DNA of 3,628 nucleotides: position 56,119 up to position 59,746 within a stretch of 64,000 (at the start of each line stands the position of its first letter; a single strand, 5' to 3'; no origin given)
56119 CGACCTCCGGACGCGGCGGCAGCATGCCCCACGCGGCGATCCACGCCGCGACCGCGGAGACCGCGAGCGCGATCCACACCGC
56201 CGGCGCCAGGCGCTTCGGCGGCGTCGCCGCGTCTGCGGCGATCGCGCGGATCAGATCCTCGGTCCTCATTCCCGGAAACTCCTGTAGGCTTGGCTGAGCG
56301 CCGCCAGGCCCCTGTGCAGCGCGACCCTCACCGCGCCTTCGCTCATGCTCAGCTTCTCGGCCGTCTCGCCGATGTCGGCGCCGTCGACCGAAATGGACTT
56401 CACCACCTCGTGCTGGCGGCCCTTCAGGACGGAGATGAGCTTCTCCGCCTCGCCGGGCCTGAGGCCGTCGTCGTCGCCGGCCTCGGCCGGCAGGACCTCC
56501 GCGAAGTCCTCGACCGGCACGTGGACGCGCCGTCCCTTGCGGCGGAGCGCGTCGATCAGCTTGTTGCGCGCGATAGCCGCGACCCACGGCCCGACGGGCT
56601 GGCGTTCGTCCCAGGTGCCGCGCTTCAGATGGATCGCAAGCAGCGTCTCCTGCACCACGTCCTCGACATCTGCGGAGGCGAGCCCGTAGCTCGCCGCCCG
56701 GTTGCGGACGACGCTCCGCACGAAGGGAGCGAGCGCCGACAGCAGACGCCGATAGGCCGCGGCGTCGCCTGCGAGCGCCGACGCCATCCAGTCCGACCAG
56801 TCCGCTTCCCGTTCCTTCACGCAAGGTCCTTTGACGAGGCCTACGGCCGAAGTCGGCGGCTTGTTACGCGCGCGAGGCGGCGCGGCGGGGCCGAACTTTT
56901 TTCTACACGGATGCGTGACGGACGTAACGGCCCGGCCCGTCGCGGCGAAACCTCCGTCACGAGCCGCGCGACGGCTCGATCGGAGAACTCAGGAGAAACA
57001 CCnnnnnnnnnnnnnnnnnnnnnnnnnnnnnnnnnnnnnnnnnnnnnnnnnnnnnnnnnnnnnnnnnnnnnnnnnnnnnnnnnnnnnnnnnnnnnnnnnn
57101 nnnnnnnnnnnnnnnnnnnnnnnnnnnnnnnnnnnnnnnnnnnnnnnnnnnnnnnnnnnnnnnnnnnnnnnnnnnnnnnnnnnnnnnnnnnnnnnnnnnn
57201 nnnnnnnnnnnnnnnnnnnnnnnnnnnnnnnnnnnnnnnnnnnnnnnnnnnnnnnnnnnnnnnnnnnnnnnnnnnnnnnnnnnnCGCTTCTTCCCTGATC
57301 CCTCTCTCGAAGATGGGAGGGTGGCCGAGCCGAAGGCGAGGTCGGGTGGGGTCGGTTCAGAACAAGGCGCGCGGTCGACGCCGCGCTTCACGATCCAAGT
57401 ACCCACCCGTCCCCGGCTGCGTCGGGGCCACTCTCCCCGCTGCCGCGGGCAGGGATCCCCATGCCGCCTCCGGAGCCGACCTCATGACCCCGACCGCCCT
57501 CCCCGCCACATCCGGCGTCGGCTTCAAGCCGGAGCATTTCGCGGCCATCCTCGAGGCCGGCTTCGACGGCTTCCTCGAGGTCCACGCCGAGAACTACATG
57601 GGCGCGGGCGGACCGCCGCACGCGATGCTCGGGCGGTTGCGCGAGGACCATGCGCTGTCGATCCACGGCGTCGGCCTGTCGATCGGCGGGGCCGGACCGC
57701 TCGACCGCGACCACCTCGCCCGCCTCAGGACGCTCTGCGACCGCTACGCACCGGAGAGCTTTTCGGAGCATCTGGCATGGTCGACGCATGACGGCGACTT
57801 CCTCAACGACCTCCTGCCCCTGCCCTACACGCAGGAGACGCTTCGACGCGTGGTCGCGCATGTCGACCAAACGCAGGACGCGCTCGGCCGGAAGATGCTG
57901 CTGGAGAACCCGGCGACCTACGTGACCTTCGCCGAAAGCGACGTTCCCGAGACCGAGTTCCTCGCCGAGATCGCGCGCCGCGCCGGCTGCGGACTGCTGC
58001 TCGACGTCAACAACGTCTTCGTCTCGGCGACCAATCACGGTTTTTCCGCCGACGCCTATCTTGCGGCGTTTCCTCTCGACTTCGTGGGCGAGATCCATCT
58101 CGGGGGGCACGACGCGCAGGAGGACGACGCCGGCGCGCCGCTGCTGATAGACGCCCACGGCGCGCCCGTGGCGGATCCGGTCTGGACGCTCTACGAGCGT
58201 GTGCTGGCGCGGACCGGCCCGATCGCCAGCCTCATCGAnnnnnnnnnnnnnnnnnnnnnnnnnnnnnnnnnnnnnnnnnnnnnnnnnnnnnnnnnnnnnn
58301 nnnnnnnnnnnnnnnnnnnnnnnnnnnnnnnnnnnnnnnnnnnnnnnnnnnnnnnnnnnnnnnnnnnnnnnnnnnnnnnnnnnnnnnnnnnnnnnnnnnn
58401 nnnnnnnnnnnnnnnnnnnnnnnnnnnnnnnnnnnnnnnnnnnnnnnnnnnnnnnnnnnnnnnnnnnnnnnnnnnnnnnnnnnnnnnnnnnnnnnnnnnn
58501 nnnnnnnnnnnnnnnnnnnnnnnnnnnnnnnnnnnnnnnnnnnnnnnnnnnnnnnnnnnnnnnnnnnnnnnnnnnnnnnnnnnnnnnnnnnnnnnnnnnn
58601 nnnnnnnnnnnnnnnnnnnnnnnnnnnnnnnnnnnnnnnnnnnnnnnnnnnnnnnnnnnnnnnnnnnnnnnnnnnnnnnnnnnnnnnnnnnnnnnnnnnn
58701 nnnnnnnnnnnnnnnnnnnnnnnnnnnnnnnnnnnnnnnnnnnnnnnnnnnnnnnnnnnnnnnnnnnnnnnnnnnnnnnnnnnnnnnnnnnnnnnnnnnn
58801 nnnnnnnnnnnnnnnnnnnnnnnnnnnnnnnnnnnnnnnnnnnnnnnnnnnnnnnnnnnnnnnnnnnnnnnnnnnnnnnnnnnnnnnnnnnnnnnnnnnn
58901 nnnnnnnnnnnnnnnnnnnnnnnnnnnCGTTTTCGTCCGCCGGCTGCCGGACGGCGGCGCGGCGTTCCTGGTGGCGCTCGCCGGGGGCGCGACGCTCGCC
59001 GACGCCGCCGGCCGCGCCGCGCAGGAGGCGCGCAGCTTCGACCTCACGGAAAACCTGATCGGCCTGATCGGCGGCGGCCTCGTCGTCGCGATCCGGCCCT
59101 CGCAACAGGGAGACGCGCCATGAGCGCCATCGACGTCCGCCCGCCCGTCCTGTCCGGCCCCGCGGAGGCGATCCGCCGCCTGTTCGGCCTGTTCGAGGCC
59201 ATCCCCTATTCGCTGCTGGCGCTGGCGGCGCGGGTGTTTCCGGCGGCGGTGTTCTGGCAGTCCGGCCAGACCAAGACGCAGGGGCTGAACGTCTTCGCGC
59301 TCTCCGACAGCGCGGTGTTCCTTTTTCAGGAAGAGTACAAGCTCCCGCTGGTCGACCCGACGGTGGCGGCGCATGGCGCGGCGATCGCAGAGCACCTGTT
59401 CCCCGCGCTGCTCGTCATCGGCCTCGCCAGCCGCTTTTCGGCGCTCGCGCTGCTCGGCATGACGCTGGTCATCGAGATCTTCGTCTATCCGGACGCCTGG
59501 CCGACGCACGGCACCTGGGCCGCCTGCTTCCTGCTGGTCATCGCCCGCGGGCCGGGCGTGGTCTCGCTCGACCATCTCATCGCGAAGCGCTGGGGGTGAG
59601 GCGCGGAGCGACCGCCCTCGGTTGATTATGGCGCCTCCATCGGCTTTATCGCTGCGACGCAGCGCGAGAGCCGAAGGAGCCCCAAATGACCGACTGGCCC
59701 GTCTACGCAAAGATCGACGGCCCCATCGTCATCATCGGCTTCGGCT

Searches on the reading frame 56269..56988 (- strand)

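Call 30: search_protein_families(library=pfam, proteins=[window:56269-56988:-], max_evalue=0.00001)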
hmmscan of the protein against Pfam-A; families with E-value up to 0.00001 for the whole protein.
window:56269-56988:- (240 aa): 2 families
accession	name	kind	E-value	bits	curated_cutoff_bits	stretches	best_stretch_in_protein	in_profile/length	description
PF04542.20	Sigma70_r2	-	1.9e-12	47.2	24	1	84-154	3-71/71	Sigma-70 region 2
PF08281.18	Sigma70_r4_2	-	2.4e-08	33.9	25.7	1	182-231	5-54/54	Sigma-70, region 4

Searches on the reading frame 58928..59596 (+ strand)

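Call 30: search_protein_families(library=pfam, proteins=[window:58928-59596:+], max_evalue=0.00001)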
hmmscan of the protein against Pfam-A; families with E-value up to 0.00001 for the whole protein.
window:58928-59596:+ (223 aa): 1 family
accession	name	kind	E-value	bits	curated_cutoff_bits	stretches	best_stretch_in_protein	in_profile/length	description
PF07681.17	DoxX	-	2.9e-14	53.9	23.6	1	98-187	2-84/85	DoxX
